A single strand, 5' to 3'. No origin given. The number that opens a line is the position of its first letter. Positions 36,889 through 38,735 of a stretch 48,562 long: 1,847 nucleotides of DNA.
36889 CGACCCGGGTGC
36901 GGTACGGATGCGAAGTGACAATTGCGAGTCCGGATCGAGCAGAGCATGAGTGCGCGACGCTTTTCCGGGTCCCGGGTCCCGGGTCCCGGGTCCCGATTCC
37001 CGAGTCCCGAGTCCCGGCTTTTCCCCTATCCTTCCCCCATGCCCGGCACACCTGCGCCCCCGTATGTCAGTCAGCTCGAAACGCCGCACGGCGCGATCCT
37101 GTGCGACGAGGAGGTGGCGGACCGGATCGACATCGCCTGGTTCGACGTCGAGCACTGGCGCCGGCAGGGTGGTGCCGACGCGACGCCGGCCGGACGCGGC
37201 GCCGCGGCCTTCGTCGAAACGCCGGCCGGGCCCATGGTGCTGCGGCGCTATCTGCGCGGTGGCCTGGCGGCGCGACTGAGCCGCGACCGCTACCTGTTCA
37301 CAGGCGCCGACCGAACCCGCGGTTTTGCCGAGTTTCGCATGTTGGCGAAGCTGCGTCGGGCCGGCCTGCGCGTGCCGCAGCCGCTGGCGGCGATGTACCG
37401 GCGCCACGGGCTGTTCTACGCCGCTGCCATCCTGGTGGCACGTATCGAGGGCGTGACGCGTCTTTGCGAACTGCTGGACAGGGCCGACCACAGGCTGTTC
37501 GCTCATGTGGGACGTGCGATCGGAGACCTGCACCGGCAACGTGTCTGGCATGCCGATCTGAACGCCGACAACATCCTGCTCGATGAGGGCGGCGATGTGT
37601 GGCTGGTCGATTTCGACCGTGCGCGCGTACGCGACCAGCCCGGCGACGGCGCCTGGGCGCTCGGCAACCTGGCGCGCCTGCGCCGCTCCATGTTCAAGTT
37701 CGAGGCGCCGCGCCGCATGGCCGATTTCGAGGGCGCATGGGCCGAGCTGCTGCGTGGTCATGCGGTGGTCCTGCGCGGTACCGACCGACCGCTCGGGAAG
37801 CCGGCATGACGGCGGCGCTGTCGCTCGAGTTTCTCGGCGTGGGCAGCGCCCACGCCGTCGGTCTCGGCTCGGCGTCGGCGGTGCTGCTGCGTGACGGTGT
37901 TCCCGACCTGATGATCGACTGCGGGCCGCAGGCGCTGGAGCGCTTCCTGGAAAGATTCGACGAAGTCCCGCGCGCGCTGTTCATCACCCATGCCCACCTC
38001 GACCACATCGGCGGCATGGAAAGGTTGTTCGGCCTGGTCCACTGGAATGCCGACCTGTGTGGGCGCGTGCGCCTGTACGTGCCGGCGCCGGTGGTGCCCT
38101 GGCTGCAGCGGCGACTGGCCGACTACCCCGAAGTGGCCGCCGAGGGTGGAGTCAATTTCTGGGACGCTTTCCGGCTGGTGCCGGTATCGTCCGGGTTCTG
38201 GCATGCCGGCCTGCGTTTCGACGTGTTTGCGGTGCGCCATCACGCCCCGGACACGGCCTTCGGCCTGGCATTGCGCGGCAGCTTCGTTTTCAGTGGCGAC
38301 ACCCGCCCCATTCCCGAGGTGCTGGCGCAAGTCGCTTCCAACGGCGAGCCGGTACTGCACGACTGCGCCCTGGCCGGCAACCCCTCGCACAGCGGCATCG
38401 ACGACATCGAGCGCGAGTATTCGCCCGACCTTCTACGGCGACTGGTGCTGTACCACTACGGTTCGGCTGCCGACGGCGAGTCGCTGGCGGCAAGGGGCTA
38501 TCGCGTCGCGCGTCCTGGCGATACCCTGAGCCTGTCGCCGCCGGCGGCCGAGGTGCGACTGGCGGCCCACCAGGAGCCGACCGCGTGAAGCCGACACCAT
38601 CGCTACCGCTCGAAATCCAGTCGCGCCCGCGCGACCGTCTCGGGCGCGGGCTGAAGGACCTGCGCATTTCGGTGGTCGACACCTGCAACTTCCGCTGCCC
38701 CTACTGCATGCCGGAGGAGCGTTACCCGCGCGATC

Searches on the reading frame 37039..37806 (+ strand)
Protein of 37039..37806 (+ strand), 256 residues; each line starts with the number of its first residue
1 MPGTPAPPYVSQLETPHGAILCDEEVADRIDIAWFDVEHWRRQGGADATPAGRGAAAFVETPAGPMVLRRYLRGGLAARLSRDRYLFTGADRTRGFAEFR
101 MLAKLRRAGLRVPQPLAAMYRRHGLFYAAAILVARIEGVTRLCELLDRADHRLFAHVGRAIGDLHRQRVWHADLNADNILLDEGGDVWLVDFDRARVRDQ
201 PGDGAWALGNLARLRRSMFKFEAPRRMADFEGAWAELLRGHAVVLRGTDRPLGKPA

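Call 12: search_protein_families(library=pfam, proteins=[window:37039-37806:+])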
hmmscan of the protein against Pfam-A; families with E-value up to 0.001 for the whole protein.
window:37039-37806:+ (256 aa): 5 families
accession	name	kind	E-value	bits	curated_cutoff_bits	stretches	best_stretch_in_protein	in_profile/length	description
PF06293.20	Kdo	-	4.4e-39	134.5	21.3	1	38-229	2-195/207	Lipopolysaccharide kinase (Kdo/WaaP) family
PF01163.29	RIO1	-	1.3e-07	31.8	22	1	97-195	57-151/187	RIO domain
PF01636.29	APH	-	1.7e-07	31.7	23.2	0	56-167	10-110/239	Phosphotransferase enzyme family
PF00069.31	Pkinase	-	1.1e-06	28.7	31.7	1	152-198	102-148/263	Protein kinase domain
PF19974.5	TCAD9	-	1.7e-06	27.9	40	1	169-213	299-343/429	Ternary complex associated domain 9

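Call 13: find_homologous_proteins(query=window:37039-37806:+, max_evalue=1e-20)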
Query window:37039-37806:+ (256 aa): 2520 proteins with E <= 1e-20 among 8000 candidates; the best 120 are listed.
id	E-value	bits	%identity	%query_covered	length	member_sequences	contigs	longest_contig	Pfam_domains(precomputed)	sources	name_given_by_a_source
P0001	2.6e-168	576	100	100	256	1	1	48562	PF06293.21,PF00069.32,PF19974.6,PF01163.29,PF01636.30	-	-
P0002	2.5e-143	494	88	100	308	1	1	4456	PF06293.21,PF00069.32,PF19974.6,PF01163.29,PF01636.30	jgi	jgi:3-deoxy-D-manno-octulosonic acid kinase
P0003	1.1e-128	446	79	100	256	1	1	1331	PF06293.21,PF00069.32,PF19974.6,PF01163.29,PF01636.30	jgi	jgi:3-deoxy-D-manno-octulosonic acid kinase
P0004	7.2e-122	424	78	95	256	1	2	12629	PF06293.21,PF00069.32,PF19974.6,PF01163.29,PF01636.30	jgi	jgi:3-deoxy-D-manno-octulosonic acid kinase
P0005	1.7e-116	406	75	98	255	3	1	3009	PF06293.21,PF00069.32,PF19974.6,PF01163.29,PF01636.30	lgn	-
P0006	1.3e-114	400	73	98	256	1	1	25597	PF06293.21,PF00069.32,PF19974.6,PF01163.29,PF01636.30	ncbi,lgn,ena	-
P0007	6.5e-95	335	65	93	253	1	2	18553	PF06293.21,PF00069.32,PF19974.6,PF01163.29,PF01636.30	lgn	-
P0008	9.1e-57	210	50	89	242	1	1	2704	PF06293.21,PF19974.6,PF01163.29,PF01636.30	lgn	-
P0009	1.1e-56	210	55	85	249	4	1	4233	PF06293.21,PF00069.32,PF19974.6,PF01163.29,PF01636.30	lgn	-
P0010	2.6e-56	209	51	86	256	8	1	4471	PF06293.21,PF19974.6,PF01163.29,PF01636.30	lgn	-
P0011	3.4e-56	208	51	88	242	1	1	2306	PF06293.21,PF19974.6,PF01163.29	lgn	-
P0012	3.4e-56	208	50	88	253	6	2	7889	PF06293.21,PF00069.32,PF01163.29,PF01636.30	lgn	-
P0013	1.1e-55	207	49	89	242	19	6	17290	PF06293.21,PF19974.6,PF01163.29,PF01636.30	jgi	jgi:3-deoxy-D-manno-octulosonic acid kinase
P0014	2.3e-55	206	53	85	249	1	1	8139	PF06293.21,PF19974.6,PF01163.29,PF01636.30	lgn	-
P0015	5.8e-55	204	51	89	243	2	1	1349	PF06293.21,PF19974.6,PF01163.29,PF01636.30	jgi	-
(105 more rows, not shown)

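Call 14: find_encoding_contigs(protein=P0002, flank=10000, max_places=3)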
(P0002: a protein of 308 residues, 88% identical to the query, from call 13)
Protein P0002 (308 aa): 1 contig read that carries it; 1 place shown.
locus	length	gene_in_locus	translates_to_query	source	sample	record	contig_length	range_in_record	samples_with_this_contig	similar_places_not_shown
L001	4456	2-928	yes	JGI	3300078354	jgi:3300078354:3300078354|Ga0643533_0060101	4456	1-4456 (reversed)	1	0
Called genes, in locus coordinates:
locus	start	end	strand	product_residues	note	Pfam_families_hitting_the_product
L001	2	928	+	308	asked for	PF06293:Kdo, PF01636:APH (faint), PF01163:RIO1 (weak), PF19974:TCAD9, PF00069:Pkinase (weak)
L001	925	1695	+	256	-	PF23023:Anti-Pycsar_Apyc1, PF00753:Lactamase_B, PF12706:Lactamase_B_2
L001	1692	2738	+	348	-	PF04055:Radical_SAM, PF06463:Mob_synth_C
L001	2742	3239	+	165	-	PF01967:MoaC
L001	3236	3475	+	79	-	PF02597:ThiS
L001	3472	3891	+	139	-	PF02391:MoaE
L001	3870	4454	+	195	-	?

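Call 15: find_encoding_contigs(protein=P0004, flank=10000, max_places=3)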
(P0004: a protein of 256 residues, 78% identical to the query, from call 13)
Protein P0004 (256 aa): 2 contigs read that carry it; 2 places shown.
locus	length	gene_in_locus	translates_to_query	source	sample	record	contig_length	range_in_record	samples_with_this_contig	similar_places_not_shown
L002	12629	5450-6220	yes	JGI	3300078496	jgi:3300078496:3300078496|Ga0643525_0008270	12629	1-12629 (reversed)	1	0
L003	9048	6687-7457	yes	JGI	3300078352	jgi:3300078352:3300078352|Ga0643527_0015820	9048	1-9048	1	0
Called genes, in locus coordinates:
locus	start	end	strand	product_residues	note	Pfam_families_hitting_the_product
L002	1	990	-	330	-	?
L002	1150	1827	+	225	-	PF00005:ABC_tran, PF13304:AAA_21 (faint)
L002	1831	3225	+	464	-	PF00072:Response_reg, PF00158:Sigma54_activat, PF14532:Sigma54_activ_2, PF00004:AAA (weak), PF07728:AAA_5 (weak), PF25601:AAA_lid_14, PF02954:HTH_8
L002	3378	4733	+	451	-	PF08448:PAS_4 (faint), PF02518:HATPase_c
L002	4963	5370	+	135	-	PF19662:DUF6165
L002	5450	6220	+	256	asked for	PF06293:Kdo, PF01636:APH (faint), PF01163:RIO1, PF19974:TCAD9 (weak), PF00069:Pkinase (weak)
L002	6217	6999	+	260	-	PF23023:Anti-Pycsar_Apyc1, PF00753:Lactamase_B, PF12706:Lactamase_B_2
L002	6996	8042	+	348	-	PF04055:Radical_SAM, PF06463:Mob_synth_C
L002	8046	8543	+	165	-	PF01967:MoaC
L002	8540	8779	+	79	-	PF02597:ThiS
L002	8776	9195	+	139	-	PF02391:MoaE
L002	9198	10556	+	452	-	PF04389:Peptidase_M28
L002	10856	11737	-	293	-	PF02625:XdhC_CoxI, PF13478:XdhC_C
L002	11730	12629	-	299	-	?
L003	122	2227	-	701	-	PF07719:TPR_2 (faint), PF13371:TPR_9 (faint), PF13431:TPR_17 (faint), PF13174:TPR_6 (faint), PF13432:TPR_16 (weak), PF14559:TPR_19 (weak), PF13844:Glyco_transf_41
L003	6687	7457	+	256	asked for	PF06293:Kdo, PF01636:APH (faint), PF01163:RIO1, PF19974:TCAD9 (weak), PF00069:Pkinase (weak)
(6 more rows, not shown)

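Call 16: find_encoding_contigs(protein=P0006, flank=10000, max_places=3)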
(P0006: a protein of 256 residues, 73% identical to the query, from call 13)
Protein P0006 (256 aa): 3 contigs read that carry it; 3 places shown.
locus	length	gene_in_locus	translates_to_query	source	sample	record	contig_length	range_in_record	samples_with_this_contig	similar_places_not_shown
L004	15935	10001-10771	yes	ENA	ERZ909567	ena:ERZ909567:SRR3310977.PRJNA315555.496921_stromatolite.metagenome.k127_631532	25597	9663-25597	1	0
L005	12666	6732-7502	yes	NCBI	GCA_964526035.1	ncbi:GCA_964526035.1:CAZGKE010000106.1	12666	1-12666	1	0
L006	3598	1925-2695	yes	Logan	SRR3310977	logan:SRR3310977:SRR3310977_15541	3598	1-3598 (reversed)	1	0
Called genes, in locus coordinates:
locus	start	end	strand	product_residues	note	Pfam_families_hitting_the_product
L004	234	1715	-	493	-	PF13598:DUF4139 (weak)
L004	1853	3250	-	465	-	PF08238:Sel1 (faint), PF03544:TonB_C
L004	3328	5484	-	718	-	PF07719:TPR_2 (faint), PF13428:TPR_14 (faint), PF13432:TPR_16 (faint), PF23914:TPR_CcmH_CycH (faint), PF13431:TPR_17 (faint), PF14559:TPR_19, PF13174:TPR_6 (weak), PF13844:Glyco_transf_41 (faint)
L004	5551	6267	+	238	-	PF00005:ABC_tran, PF13304:AAA_21 (faint)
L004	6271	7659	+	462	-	PF00072:Response_reg, PF00158:Sigma54_activat, PF14532:Sigma54_activ_2, PF07728:AAA_5 (faint), PF25601:AAA_lid_14, PF02954:HTH_8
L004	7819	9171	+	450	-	PF02518:HATPase_c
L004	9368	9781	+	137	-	PF19662:DUF6165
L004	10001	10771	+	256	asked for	PF06293:Kdo, PF01636:APH (faint), PF01163:RIO1 (weak), PF19974:TCAD9 (weak), PF00069:Pkinase (weak)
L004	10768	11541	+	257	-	PF23023:Anti-Pycsar_Apyc1, PF00753:Lactamase_B, PF12706:Lactamase_B_2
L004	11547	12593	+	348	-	PF04055:Radical_SAM, PF06463:Mob_synth_C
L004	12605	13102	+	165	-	PF01967:MoaC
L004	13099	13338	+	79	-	PF02597:ThiS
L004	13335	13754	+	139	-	PF02391:MoaE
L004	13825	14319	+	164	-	-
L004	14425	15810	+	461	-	PF04389:Peptidase_M28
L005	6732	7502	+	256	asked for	PF06293:Kdo, PF01636:APH (faint), PF01163:RIO1 (weak), PF19974:TCAD9 (weak), PF00069:Pkinase (weak)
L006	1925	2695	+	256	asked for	PF06293:Kdo, PF01636:APH (faint), PF01163:RIO1 (weak), PF19974:TCAD9 (weak), PF00069:Pkinase (weak)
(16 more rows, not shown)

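Call 17: find_encoding_contigs(protein=P0007, flank=10000, max_places=3)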
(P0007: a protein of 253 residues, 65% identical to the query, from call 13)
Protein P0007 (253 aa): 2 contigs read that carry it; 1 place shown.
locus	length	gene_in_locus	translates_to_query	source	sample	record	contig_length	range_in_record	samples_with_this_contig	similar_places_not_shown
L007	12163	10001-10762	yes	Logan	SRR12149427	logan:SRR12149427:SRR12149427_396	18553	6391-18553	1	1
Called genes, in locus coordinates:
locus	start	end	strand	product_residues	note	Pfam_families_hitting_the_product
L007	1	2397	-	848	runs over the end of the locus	PF13176:TPR_7 (faint), PF13371:TPR_9 (faint), PF13428:TPR_14 (faint), PF14559:TPR_19 (weak), PF14559:TPR_19, PF13174:TPR_6 (weak), PF14559:TPR_19 (weak), PF13844:Glyco_transf_41, +5 more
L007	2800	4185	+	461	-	PF00072:Response_reg, PF00158:Sigma54_activat, PF14532:Sigma54_activ_2, PF25601:AAA_lid_14, PF02954:HTH_8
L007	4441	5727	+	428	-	PF08448:PAS_4 (weak), PF02518:HATPase_c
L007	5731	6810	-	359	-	PF12679:ABC2_membrane_2, PF12698:ABC2_membrane_3, PF01061:ABC2_membrane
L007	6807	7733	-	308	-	PF00005:ABC_tran, PF13304:AAA_21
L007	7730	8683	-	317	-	PF25919:BSH_CusB (faint), PF25917:BSH_RND (weak), PF25881:HH_YBHG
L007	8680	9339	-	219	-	PF00440:TetR_N, PF17938:TetR_C_29 (weak)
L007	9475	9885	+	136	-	PF19662:DUF6165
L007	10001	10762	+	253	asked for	PF06293:Kdo, PF01636:APH (faint), PF01163:RIO1, PF19974:TCAD9, PF00069:Pkinase (weak)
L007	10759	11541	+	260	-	PF23023:Anti-Pycsar_Apyc1, PF00753:Lactamase_B, PF12706:Lactamase_B_2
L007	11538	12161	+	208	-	?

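Call 28: find_related_loci(query=A1, collection=genome_contigs, flank=5000)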
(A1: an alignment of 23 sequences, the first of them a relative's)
Query A1 (256 aa) in genome_contigs; peptide patterns used: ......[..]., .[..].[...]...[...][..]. (x = any residue, [..] = any of these).
600 stretches matched a pattern (row limit reached: there are more); 571 encode a relative of the query (tblastn E <= 1e-3); the best 80 are kept; 80 distinct loci.
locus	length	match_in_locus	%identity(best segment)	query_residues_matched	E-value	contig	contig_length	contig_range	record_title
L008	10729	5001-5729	47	5-245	7e-57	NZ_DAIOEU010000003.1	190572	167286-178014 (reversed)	MAG: Dyella sp. isolate CTOTU9904 NODE_7_length_190572_cov_7.677273, whole genome shotgun sequence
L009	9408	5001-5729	47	4-245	8e-57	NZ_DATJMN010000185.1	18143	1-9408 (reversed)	MAG: Dyella sp. isolate SMAG_U14836 k141_4029976, whole genome shotgun sequence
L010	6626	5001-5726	48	7-245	4e-56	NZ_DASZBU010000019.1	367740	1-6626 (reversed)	MAG: Frateuria sp. isolate SMAG_U6423 k141_44131, whole genome shotgun sequence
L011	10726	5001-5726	47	6-245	8e-55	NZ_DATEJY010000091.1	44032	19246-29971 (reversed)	MAG: Dyella sp. isolate SMAG_U8876 k141_1196123, whole genome shotgun sequence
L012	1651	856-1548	50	8-238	8e-57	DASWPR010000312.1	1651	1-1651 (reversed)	MAG TPA_asm: Dokdonella sp. isolate SMAG_U3472 k141_2904296, whole genome shotgun sequence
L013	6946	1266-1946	49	15-238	1e-54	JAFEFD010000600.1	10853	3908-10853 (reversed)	MAG: Proteobacteria bacterium isolate SZAS LIN-100 LIN-713__600__length-10853, whole genome shotgun sequence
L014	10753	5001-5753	45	11-252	1e-54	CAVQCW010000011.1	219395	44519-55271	MAG: uncultured proteobacterium isolate MFD02416.bin.1.30 genome assembly, contig: contig_98049, whole genome shotgun se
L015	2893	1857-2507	50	14-231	3e-54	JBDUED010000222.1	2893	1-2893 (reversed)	MAG: Dokdonella sp. isolate cluster4_bin.87 NODE_196789_length_2893_cov_6.282241, whole genome shotgun sequence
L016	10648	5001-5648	49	14-231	9e-54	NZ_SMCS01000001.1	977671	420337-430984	Luteibacter rhizovicinus strain LP_13_YM Ga0304825_101, whole genome shotgun sequence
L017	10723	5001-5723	49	15-254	5e-54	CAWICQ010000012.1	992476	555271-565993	MAG: uncultured Gammaproteobacteria bacterium isolate MFD00822.bin.1.10 genome assembly, contig: contig_48353, whole gen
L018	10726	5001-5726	44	6-245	1e-53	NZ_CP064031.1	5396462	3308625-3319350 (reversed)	Dyella acidisoli strain 4MZ03 chromosome, complete genome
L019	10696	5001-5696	49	13-245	2e-53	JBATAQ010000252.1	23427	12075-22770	MAG: Dokdonella sp. isolate MFD10514_ilm_asm_bin37 k127_36147, whole genome shotgun sequence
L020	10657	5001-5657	48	4-223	9e-53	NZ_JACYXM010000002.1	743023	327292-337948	Rhodanobacter sp. DHG33 scaffold2_size743023, whole genome shotgun sequence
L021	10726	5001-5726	45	7-245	5e-53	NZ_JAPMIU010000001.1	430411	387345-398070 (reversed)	Frateuria hangzhouensis strain STR12 ZB100000, whole genome shotgun sequence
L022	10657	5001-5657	47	4-223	1e-52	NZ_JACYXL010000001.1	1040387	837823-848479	Rhodanobacter sp. 7MK24 scaffold1_size1040325, whole genome shotgun sequence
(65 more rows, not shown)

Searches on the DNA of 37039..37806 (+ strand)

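Call 70: search_rna_families(sources=[L001, L002, L004, L007], threshold=evalue, max_evalue=1)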
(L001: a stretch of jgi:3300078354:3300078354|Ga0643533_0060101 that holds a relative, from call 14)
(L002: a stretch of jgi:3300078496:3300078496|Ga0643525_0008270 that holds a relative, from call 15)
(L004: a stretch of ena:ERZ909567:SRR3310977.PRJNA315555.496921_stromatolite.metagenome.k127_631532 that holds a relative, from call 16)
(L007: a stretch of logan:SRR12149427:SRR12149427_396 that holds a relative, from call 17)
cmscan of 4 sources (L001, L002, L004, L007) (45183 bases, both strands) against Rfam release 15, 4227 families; matches with E-value up to 1: 0.
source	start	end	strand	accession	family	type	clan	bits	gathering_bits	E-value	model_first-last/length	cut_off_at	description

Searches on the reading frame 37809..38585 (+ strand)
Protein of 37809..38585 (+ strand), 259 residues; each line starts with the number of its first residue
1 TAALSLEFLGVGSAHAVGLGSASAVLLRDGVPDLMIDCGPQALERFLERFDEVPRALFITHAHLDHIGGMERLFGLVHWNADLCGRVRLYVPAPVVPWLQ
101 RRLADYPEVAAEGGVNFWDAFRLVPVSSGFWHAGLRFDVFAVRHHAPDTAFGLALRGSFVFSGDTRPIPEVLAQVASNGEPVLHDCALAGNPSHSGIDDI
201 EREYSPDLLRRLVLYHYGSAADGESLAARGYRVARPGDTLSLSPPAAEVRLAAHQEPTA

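Call 12: search_protein_families(library=pfam, proteins=[window:37809-38585:+])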
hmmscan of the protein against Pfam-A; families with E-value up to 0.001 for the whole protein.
window:37809-38585:+ (259 aa): 3 families
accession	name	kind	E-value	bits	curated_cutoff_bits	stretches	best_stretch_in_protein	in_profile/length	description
PF12706.13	Lactamase_B_2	-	6.2e-13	49.2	27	1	35-185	4-163/200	Beta-lactamase superfamily domain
PF23023.1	Anti-Pycsar_Apyc1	-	3.6e-12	46.7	50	1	4-192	3-196/250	Anti-Pycsar protein Apyc1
PF00753.33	Lactamase_B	-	1.2e-10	42.2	22.7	1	18-170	2-155/196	Metallo-beta-lactamase superfamily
